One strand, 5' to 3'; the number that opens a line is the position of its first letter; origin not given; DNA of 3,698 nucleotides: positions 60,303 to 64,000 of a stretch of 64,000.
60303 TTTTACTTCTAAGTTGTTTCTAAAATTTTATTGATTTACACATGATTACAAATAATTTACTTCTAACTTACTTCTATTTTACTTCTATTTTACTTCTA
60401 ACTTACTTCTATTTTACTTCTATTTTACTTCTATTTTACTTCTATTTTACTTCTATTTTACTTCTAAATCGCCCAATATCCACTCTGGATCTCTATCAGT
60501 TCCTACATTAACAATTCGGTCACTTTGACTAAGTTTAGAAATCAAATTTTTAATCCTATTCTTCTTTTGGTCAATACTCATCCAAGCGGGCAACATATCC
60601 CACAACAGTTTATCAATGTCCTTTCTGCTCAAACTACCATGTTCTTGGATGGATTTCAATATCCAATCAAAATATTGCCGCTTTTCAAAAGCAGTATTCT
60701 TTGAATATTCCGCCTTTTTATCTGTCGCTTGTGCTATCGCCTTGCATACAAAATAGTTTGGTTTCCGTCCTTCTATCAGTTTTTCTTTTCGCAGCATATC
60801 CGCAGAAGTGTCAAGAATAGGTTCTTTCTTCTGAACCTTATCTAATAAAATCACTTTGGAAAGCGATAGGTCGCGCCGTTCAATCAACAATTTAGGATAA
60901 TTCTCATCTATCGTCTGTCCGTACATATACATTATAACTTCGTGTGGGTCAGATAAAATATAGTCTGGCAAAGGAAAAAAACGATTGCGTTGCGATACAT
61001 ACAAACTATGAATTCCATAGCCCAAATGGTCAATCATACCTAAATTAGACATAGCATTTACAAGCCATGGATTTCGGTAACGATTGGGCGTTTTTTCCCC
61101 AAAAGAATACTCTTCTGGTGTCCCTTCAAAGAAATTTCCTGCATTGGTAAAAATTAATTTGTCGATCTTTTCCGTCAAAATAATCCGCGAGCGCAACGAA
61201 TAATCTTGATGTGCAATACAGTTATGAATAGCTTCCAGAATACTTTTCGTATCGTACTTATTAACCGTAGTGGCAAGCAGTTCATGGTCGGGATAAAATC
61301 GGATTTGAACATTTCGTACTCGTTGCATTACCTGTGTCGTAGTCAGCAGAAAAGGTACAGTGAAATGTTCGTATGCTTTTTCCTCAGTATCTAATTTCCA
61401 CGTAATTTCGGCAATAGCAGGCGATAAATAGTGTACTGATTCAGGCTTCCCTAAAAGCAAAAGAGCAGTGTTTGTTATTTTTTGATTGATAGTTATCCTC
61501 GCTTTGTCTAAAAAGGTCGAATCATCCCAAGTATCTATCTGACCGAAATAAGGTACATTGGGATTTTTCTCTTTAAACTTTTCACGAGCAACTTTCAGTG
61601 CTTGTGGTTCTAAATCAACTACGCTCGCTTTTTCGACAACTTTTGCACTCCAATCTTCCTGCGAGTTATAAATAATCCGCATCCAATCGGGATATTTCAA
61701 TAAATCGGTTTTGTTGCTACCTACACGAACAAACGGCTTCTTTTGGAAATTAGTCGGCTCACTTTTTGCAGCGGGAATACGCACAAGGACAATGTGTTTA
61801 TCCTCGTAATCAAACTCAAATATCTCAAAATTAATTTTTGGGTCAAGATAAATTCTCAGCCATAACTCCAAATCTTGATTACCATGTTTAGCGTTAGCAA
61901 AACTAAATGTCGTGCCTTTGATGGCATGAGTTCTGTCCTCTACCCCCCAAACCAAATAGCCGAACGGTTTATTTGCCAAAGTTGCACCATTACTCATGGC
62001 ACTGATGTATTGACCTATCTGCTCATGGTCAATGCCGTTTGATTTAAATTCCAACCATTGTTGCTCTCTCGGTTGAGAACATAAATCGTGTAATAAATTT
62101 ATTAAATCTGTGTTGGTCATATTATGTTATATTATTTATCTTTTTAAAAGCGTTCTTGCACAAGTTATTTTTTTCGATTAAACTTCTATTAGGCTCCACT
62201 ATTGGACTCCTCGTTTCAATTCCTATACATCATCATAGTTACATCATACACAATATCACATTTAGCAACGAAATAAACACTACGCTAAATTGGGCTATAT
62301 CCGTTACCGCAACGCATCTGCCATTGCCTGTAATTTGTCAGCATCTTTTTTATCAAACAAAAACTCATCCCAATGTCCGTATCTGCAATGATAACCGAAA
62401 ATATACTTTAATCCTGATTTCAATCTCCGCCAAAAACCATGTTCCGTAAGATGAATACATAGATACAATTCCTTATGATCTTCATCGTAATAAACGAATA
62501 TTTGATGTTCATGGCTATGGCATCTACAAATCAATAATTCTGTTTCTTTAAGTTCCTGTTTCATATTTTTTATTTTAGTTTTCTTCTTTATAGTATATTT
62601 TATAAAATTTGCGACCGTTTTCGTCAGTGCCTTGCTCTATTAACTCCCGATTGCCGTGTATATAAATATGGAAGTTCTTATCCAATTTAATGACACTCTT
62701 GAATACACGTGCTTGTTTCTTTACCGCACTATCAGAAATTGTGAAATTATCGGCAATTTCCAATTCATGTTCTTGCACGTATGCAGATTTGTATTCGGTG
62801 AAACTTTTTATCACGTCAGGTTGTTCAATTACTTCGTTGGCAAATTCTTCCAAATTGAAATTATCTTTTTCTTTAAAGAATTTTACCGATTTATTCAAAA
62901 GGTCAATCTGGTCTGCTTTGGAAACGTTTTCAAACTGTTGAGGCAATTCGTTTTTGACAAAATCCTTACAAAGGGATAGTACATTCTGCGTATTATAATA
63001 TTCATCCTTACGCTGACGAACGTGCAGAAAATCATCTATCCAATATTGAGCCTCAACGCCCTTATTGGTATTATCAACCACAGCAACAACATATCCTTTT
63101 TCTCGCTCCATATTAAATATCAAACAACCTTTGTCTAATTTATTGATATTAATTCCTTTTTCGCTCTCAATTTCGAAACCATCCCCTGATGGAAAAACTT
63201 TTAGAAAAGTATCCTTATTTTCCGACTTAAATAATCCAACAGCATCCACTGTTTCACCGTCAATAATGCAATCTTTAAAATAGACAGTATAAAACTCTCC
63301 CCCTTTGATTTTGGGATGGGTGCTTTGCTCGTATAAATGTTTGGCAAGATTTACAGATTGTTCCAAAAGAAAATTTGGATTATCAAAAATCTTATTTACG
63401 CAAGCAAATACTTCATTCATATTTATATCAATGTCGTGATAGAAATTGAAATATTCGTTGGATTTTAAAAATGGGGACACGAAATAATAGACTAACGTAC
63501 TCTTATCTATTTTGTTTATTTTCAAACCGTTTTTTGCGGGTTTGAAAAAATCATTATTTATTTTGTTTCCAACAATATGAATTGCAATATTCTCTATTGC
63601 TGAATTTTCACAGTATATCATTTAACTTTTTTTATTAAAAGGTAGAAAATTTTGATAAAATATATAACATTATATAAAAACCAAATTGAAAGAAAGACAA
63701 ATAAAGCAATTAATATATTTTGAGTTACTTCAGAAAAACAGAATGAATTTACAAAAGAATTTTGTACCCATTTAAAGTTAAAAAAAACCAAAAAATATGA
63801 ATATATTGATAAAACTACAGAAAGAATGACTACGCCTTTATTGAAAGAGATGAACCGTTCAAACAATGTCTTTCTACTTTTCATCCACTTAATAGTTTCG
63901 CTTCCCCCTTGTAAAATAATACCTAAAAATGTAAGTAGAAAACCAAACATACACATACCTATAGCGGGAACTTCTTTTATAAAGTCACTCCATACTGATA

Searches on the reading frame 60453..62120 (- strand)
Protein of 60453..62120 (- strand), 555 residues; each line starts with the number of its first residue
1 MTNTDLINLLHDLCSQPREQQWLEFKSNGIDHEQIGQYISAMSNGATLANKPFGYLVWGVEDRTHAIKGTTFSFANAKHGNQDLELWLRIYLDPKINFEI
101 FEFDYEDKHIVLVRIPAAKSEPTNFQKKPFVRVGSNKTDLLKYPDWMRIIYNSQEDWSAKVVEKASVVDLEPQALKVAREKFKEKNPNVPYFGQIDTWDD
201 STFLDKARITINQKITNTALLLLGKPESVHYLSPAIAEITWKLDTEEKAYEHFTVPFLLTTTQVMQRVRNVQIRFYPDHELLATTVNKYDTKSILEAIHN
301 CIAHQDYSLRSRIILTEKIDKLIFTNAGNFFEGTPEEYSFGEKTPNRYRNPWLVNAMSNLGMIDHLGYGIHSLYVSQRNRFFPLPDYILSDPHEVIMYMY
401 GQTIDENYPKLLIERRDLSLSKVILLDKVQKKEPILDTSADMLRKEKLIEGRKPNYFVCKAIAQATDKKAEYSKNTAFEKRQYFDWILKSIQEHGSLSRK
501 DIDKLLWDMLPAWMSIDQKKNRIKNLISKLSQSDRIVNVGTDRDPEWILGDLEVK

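Call 43: search_protein_families(library=ncbifam, proteins=[window:60453-62120:-], max_evalue=1)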
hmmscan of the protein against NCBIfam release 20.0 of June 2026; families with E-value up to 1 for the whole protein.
window:60453-62120:- (555 aa): 0 families

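Call 83: search_protein_families(library=padloc, proteins=[window:60453-62120:-], max_evalue=0.001)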
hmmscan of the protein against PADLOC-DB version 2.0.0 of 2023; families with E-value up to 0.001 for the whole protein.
window:60453-62120:- (555 aa): 2 families
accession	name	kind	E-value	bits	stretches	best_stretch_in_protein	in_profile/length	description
PDLC02402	Aga_SIR2-PNTD1-PNTD2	-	6.6e-05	19.2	1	264-376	418-538/876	Class I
PDLC02394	pAgo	-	0.0002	17.2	0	33-357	55-387/1121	-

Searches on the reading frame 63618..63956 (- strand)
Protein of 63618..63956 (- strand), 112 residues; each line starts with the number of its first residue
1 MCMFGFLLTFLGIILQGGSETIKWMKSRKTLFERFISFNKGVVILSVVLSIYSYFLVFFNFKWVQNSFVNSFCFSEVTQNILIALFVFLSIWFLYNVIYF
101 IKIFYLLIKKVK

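Call 43: search_protein_families(library=ncbifam, proteins=[window:63618-63956:-], max_evalue=1)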
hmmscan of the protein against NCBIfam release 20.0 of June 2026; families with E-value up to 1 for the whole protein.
window:63618-63956:- (112 aa): 1 family
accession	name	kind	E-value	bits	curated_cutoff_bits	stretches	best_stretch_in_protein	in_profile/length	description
NF045996.1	MAG0920_fam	subfamily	0.22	10.9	43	1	35-110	54-129/232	MAG0920 family protein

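Call 83: search_protein_families(library=padloc, proteins=[window:63618-63956:-], max_evalue=0.001)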
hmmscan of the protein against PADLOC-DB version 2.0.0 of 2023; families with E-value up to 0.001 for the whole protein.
window:63618-63956:- (112 aa): 0 families
